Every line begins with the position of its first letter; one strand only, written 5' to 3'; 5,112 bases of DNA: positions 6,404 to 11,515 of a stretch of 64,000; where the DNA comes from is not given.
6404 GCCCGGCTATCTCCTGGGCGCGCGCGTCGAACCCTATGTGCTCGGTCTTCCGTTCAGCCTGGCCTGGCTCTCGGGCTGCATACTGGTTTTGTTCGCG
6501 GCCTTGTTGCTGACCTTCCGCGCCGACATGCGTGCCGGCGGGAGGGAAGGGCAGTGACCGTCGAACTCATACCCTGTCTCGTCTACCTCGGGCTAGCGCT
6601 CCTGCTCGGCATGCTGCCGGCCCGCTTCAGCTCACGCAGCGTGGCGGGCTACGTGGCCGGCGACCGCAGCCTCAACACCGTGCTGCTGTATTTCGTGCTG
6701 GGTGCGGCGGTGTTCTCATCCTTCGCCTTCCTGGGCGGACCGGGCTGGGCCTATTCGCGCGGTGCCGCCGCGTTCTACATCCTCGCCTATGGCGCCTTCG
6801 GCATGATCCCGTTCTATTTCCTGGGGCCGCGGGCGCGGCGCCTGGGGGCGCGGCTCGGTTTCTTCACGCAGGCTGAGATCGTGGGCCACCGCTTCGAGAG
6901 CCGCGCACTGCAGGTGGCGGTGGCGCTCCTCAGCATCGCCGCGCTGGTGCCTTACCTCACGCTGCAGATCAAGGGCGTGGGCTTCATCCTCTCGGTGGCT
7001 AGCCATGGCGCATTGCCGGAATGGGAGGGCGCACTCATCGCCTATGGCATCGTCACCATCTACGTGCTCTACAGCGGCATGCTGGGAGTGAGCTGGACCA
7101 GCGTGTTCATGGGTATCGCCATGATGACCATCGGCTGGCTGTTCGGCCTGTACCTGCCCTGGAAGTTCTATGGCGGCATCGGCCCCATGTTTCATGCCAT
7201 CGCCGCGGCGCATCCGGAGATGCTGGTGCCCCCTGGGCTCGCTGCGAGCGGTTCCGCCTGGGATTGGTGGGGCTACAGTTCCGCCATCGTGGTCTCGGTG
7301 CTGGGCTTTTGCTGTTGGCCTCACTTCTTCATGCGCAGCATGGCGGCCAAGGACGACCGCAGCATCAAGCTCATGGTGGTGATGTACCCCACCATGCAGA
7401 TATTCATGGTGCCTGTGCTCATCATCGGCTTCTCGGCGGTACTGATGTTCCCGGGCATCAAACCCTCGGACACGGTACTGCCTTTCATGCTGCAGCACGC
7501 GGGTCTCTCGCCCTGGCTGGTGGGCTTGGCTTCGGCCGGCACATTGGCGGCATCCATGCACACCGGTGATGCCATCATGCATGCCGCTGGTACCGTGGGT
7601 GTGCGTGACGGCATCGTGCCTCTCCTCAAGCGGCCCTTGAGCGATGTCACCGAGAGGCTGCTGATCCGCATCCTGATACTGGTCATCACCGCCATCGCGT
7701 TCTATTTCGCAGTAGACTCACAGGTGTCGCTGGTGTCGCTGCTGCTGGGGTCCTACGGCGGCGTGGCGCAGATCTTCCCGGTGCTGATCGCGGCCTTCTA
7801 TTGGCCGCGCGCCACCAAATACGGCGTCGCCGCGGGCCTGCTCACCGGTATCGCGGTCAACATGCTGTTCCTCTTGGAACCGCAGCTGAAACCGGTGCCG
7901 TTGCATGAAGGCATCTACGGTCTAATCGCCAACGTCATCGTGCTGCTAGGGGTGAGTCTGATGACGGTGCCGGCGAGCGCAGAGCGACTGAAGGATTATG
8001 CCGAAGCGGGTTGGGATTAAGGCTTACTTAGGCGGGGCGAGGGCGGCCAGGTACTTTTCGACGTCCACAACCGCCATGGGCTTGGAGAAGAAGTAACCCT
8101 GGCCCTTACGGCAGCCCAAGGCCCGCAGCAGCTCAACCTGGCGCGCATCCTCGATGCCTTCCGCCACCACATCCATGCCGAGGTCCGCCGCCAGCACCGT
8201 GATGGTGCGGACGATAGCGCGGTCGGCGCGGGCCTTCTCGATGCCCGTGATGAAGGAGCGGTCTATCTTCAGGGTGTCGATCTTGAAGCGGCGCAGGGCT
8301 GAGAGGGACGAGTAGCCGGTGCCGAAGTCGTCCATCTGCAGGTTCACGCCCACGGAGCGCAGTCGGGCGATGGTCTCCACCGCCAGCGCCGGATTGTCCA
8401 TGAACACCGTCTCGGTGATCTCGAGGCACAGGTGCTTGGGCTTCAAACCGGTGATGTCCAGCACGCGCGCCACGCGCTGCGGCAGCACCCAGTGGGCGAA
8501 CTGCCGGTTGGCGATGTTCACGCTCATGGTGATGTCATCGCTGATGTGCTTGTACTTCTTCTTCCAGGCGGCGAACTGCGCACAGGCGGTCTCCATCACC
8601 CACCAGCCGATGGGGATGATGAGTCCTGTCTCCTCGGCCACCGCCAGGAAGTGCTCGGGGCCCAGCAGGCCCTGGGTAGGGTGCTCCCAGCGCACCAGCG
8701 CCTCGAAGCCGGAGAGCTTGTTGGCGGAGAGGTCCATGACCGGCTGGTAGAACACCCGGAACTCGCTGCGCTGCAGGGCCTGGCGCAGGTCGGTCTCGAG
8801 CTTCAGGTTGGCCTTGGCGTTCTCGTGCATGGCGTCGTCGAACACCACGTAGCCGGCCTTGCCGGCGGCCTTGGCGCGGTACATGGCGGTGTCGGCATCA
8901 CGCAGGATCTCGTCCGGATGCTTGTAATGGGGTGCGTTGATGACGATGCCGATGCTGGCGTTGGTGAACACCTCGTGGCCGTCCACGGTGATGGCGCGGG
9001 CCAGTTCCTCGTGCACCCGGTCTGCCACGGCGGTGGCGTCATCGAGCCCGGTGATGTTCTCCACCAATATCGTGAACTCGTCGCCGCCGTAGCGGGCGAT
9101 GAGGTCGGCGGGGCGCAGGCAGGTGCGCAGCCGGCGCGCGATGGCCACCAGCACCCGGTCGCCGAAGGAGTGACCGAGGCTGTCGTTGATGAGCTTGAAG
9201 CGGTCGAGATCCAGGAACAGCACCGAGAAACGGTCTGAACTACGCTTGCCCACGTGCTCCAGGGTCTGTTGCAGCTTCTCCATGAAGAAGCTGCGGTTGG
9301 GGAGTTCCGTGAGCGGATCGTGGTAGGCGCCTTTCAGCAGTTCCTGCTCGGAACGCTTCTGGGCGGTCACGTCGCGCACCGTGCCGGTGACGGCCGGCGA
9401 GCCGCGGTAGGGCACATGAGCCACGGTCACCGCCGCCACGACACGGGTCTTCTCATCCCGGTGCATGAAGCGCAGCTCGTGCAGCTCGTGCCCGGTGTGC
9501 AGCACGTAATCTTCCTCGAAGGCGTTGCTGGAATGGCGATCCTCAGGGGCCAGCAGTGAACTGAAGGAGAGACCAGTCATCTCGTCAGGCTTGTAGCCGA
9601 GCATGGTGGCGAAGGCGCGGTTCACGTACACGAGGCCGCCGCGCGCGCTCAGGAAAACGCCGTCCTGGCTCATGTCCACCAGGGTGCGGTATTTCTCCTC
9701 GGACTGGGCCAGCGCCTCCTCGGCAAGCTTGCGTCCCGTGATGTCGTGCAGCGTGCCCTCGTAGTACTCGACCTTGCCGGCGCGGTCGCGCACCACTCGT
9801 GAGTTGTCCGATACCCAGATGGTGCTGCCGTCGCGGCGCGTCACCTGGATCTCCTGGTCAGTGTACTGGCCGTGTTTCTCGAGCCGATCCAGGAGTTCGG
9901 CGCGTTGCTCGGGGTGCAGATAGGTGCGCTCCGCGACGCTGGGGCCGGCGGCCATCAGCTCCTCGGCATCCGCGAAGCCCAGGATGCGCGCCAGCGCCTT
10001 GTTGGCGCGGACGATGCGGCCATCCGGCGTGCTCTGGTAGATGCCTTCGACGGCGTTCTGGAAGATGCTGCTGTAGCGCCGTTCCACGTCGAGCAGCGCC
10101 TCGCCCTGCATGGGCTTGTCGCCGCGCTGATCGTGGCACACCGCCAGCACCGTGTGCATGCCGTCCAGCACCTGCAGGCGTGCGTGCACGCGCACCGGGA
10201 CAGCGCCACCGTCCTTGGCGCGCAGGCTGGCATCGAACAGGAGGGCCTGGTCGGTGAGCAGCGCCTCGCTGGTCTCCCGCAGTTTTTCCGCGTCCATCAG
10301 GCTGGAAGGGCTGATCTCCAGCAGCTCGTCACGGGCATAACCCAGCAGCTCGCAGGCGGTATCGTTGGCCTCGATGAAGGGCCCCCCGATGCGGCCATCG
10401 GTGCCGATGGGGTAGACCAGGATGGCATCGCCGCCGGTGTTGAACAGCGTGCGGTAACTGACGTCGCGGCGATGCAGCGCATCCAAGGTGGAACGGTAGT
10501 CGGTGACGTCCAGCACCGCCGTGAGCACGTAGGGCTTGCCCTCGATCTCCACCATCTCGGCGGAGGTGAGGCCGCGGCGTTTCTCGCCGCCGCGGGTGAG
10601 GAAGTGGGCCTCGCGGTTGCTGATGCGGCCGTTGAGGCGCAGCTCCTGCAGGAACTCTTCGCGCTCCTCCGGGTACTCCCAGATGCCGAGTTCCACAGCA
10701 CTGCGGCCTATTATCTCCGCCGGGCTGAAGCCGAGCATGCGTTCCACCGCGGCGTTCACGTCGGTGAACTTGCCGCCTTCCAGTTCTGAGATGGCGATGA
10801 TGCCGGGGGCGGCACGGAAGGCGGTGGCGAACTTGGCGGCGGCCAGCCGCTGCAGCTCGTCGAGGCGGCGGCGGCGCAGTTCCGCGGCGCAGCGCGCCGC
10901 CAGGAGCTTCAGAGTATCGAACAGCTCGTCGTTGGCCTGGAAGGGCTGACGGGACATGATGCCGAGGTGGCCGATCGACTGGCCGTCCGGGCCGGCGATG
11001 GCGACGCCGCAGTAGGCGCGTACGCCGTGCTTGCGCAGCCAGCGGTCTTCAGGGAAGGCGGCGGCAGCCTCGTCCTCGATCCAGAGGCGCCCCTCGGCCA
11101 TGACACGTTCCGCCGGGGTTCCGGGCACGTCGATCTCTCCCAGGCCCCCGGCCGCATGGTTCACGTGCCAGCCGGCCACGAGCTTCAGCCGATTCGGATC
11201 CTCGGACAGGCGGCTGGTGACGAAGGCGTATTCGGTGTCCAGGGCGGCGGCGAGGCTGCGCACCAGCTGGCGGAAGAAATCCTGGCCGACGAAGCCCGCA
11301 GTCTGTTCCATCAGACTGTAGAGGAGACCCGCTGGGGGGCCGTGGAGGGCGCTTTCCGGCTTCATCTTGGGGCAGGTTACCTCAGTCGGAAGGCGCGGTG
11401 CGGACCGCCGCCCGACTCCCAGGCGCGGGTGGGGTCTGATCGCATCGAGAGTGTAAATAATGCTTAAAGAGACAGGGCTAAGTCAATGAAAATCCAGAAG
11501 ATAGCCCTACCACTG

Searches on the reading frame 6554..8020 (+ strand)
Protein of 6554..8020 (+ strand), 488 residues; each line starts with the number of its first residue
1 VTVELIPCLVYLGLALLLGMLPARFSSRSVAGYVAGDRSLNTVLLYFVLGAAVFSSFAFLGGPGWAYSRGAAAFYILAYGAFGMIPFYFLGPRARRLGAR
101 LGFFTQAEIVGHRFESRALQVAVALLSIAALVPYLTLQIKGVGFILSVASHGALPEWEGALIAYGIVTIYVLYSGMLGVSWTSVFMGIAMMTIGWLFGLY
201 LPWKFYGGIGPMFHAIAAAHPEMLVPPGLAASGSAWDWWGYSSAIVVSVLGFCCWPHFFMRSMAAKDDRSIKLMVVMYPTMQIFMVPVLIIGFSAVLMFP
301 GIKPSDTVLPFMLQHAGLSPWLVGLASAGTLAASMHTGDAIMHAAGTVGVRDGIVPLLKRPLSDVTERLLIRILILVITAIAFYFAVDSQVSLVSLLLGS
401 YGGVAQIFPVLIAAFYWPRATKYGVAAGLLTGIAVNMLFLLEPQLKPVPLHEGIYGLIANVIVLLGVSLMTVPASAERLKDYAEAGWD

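Call 51: search_protein_families(library=pfam, proteins=[window:6554-8020:+], max_evalue=0.00001)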
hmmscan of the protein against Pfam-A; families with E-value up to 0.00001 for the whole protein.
window:6554-8020:+ (488 aa): 1 family
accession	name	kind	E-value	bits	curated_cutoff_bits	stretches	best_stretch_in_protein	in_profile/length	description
PF00474.23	SSF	-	8.9e-27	94.4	22.8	1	33-432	1-406/406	Sodium:solute symporter family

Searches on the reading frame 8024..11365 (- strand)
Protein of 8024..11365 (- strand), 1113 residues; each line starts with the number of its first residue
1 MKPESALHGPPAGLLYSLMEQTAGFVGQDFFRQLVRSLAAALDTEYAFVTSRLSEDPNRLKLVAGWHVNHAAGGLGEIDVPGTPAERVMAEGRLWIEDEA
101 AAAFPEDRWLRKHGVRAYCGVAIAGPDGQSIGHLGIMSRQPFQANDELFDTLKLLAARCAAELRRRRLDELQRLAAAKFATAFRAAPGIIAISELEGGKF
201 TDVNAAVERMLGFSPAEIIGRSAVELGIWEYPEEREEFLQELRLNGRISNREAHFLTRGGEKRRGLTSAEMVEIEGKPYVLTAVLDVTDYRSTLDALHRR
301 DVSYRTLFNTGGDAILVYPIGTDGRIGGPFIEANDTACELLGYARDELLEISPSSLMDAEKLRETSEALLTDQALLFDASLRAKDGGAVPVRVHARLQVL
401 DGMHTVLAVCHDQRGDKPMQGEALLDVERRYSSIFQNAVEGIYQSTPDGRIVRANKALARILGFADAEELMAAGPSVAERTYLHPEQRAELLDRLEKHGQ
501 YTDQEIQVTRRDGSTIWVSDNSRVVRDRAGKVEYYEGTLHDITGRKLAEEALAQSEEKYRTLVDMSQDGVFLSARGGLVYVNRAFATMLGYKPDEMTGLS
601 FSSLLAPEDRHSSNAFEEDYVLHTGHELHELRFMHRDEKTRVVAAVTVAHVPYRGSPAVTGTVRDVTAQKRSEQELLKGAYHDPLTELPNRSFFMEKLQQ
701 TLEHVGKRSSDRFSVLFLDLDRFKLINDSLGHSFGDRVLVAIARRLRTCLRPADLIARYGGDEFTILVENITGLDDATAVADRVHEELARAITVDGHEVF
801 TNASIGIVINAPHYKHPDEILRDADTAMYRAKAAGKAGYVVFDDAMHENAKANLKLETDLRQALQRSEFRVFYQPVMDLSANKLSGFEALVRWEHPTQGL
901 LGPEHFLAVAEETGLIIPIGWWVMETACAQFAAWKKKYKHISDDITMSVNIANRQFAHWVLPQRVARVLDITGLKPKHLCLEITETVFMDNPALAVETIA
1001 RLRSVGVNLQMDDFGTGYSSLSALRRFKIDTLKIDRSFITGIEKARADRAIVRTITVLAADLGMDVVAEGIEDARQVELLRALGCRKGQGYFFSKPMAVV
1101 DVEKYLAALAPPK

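Call 51: search_protein_families(library=pfam, proteins=[window:8024-11365:-], max_evalue=0.00001)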
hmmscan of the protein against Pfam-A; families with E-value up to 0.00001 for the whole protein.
window:8024-11365:- (1113 aa): 7 families
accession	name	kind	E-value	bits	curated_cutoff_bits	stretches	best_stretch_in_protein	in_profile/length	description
PF00563.25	EAL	-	3.8e-74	249.4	31.3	1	859-1096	3-236/236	EAL domain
PF00990.26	GGDEF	-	8e-51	172.4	23.8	1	680-836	1-159/161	Diguanylate cyclase, GGDEF domain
PF13426.13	PAS_9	-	1.9e-43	147.4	27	4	568-668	2-103/103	PAS domain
PF00989.32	PAS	-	2.5e-38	131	22.6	3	430-542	2-113/113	PAS fold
PF13188.13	PAS_8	-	4.8e-33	112.4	21.8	1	557-605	1-47/65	PAS domain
PF08447.18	PAS_3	-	3.4e-28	98.2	25.6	2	452-538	2-88/89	PAS fold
PF08448.16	PAS_4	-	3.6e-22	79.1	23.1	1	570-671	8-110/110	PAS fold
